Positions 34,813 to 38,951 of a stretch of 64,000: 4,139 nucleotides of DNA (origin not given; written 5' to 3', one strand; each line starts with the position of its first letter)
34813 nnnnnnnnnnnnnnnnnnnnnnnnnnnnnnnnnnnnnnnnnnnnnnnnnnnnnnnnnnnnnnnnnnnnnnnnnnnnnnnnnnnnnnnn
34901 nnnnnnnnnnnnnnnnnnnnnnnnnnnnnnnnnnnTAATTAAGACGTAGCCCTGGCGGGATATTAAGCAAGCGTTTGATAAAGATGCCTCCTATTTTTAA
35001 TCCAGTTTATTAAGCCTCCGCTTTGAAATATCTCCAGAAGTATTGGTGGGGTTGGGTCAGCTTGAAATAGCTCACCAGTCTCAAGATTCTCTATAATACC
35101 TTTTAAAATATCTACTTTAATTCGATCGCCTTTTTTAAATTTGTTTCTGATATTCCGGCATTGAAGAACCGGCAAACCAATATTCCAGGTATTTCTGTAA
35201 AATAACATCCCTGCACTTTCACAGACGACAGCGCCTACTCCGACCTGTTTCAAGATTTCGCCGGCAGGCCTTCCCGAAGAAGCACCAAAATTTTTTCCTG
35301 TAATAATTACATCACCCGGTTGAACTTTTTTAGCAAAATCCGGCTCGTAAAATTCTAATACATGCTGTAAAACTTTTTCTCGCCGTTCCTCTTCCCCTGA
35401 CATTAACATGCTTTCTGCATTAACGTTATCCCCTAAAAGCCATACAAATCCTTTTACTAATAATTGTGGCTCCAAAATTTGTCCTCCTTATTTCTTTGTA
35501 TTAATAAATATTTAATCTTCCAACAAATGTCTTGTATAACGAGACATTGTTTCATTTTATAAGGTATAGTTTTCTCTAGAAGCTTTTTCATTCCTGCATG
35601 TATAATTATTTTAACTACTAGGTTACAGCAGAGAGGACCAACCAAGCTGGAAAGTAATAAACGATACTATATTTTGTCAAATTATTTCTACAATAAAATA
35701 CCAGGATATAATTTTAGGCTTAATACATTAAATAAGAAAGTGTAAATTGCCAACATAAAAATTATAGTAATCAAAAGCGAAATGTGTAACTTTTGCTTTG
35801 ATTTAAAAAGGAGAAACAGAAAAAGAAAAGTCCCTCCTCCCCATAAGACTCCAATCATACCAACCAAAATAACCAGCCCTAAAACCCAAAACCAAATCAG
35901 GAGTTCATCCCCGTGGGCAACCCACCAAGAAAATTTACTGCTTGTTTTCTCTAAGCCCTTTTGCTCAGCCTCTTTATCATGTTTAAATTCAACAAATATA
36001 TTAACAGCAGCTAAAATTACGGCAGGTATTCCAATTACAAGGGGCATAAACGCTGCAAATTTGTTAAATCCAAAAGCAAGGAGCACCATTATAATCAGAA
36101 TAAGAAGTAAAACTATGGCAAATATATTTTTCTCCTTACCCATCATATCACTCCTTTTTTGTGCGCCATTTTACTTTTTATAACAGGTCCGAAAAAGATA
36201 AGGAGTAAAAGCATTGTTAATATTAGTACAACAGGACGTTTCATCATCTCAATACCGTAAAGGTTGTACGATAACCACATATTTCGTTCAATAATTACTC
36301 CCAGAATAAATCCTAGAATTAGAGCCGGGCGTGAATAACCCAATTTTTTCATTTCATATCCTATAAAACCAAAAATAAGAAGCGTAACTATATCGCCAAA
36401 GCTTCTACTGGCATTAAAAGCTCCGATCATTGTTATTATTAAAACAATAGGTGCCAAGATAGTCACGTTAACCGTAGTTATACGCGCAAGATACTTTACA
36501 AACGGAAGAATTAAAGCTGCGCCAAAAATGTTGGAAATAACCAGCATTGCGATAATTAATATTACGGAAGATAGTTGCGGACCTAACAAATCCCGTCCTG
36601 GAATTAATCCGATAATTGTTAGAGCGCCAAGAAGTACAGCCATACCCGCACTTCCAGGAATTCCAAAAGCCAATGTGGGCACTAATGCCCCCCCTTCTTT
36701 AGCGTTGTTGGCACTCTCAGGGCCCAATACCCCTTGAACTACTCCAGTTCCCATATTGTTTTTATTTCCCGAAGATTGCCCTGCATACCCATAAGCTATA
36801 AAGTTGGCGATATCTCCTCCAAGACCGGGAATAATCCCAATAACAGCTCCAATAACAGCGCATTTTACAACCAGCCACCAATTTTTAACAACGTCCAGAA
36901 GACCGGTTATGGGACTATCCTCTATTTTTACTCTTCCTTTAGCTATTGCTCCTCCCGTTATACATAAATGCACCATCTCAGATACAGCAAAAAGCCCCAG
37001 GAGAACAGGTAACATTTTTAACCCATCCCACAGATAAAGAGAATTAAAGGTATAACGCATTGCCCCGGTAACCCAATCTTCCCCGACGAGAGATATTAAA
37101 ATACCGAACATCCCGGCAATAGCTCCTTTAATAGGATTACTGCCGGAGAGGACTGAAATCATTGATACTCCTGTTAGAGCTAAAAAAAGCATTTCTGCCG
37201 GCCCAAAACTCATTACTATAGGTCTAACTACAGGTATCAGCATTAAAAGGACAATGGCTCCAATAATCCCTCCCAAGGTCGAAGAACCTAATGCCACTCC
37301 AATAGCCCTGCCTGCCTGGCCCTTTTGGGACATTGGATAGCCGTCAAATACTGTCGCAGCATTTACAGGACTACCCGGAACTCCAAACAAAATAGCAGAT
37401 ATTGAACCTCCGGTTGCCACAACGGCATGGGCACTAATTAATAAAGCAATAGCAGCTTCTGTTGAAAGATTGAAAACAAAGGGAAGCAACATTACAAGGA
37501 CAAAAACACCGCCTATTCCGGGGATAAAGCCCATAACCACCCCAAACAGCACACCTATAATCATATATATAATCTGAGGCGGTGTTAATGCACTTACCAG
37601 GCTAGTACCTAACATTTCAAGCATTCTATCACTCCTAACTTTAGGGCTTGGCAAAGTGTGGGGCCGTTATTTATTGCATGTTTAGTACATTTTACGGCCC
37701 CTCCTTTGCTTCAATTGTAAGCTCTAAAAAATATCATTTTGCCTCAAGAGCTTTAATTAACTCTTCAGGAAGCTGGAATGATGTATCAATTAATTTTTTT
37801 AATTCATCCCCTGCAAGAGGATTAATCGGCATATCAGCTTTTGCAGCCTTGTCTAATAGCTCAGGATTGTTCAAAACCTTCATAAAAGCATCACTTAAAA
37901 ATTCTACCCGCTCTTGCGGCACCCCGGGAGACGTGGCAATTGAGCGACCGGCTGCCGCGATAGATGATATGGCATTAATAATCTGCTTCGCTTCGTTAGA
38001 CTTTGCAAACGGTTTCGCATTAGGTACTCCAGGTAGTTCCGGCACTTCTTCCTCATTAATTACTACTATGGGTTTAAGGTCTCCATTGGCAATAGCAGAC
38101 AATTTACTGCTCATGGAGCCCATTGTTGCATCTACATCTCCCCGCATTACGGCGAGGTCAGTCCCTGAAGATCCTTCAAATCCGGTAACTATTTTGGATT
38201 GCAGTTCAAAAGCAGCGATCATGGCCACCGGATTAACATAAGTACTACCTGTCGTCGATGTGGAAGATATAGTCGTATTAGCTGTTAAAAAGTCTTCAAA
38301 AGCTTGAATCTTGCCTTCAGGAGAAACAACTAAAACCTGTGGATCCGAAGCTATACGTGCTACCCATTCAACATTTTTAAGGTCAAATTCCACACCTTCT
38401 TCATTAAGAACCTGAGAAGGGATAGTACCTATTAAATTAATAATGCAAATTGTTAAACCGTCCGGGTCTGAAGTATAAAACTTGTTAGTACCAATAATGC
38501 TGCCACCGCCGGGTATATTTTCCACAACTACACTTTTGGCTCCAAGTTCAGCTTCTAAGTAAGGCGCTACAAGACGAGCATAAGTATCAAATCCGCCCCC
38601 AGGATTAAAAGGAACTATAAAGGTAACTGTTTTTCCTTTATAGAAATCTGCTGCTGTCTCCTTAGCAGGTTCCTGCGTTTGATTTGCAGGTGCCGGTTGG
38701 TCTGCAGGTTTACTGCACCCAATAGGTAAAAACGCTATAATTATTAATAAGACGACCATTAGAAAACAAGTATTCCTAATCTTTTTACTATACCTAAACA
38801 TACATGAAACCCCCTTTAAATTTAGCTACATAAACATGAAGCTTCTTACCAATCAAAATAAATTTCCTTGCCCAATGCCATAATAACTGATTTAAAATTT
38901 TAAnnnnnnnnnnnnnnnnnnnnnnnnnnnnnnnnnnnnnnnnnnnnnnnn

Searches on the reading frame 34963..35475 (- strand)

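Call 6: search_protein_families(library=pfam, proteins=[window:34963-35475:-], max_evalue=0.01)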
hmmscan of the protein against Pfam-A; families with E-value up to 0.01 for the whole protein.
window:34963-35475:- (170 aa): 1 family
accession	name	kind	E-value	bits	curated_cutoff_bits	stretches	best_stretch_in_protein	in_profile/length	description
PF00694.25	Aconitase_C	-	4.5e-06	27.5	22.8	1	30-102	48-124/131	Aconitase C-terminal domain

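Call 7: search_protein_families(library=ncbifam, proteins=[window:34963-35475:-], max_evalue=0.01)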
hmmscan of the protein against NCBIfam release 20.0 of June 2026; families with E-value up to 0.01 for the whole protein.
window:34963-35475:- (170 aa): 10 families
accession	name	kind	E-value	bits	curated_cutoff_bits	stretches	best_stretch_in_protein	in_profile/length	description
TIGR02084.1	leud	equivalog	7.3e-35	119.9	245.85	1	9-160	1-155/156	3-isopropylmalate dehydratase small subunit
TIGR02087.1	LEUD_arch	subfamily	1.4e-33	115.9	108.95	1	9-161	1-156/157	LeuD/DmdB family oxidoreductase small subunit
NF040625.1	HacB2_Meth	equivalog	1.4e-33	115.7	230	1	7-158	4-155/161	homoaconitase small subunit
NF010629.0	PRK14023.1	equivalog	1.8e-28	99.4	229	1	11-163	4-158/166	homoaconitate hydratase small subunit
NF040604.2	HacB_Meth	equivalog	3.3e-25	88.8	230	1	6-160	2-158/159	homoaconitase small subunit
TIGR00139.1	h_aconitase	equivalog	2.3e-10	39.5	529.9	1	28-118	556-651/709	homoaconitase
NF002458.0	PRK01641.1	subfamily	3e-06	26.9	167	1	49-107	63-122/202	3-isopropylmalate dehydratase small subunit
TIGR01342.1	acon_putative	hypoth_equivalog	5.6e-05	21.5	719.15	1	38-135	506-609/655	putative aconitate hydratase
NF005558.0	PRK07229.1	equivalog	0.0011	17.6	612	1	15-132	479-613/647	aconitate hydratase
TIGR00171.1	leuD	equivalog_domain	0.0021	17.9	116.25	1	50-128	66-151/188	3-isopropylmalate dehydratase small subunit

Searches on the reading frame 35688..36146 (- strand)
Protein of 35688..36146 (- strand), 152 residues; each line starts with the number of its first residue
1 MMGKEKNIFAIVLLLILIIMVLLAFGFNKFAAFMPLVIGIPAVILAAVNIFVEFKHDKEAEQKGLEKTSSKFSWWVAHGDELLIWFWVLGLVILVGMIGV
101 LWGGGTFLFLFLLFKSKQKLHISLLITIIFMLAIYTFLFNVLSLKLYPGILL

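Call 6: search_protein_families(library=pfam, proteins=[window:35688-36146:-], max_evalue=0.01)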
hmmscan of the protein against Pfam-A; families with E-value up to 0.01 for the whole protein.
window:35688-36146:- (152 aa): 2 families
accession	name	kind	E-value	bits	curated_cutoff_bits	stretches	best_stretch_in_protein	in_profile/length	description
PF07331.16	TctB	-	5.1e-06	27.1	29.1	1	9-146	3-136/137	Tripartite tricarboxylate transporter TctB family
PF12811.12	BaxI_1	-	0.00077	19.6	26.2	1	11-86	144-220/233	Bax inhibitor 1 like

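Call 7: search_protein_families(library=ncbifam, proteins=[window:35688-36146:-], max_evalue=0.01)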
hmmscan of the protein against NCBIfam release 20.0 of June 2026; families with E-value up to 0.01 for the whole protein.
window:35688-36146:- (152 aa): 0 families

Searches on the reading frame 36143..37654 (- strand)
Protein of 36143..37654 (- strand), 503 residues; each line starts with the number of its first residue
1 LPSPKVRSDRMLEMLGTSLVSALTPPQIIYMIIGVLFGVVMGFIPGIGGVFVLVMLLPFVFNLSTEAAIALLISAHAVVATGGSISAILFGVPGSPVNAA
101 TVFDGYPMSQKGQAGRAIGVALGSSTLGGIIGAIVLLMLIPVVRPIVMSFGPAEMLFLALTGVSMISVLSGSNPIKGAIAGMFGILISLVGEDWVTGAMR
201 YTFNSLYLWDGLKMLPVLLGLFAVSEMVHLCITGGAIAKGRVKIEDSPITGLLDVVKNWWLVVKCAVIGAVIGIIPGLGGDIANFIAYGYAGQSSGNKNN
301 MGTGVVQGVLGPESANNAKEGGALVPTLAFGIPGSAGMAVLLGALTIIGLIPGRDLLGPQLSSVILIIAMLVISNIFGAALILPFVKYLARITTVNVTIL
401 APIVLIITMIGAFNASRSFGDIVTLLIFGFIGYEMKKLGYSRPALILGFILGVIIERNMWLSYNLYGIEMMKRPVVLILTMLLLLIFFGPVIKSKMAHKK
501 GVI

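Call 6: search_protein_families(library=pfam, proteins=[window:36143-37654:-], max_evalue=0.01)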
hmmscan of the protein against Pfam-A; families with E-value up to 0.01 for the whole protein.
window:36143-37654:- (503 aa): 1 family
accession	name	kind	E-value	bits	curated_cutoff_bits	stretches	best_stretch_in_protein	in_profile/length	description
PF01970.21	TctA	-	3.4e-120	401.9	28.9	1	28-447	1-423/423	Tripartite tricarboxylate transporter TctA family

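Call 7: search_protein_families(library=ncbifam, proteins=[window:36143-37654:-], max_evalue=0.01)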
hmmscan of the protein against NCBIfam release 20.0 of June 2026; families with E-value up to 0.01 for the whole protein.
window:36143-37654:- (503 aa): 0 families

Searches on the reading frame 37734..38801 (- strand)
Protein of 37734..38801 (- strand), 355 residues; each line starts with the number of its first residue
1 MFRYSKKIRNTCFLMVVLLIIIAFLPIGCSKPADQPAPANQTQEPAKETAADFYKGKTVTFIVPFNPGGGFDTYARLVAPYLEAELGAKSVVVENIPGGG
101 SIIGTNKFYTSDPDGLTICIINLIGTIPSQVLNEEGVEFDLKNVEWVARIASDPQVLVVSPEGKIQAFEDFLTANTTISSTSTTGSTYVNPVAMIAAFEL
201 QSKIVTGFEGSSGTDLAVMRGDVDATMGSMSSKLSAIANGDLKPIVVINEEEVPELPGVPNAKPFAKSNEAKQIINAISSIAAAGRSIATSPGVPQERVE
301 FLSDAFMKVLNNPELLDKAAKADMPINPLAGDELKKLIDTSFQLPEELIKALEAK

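Call 6: search_protein_families(library=pfam, proteins=[window:37734-38801:-], max_evalue=0.01)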
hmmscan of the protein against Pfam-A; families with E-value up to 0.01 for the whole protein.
window:37734-38801:- (355 aa): 2 families
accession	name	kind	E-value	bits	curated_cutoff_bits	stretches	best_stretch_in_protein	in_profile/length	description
PF03401.19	TctC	-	7e-18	65.6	27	1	75-352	2-272/274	Tripartite tricarboxylate transporter family receptor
PF12974.12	Phosphonate-bd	-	0.0066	16.3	27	0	156-313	88-220/242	ABC transporter, phosphonate, periplasmic substrate-binding protein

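Call 7: search_protein_families(library=ncbifam, proteins=[window:37734-38801:-], max_evalue=0.01)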
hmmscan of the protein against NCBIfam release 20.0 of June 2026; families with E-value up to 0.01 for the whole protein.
window:37734-38801:- (355 aa): 0 families
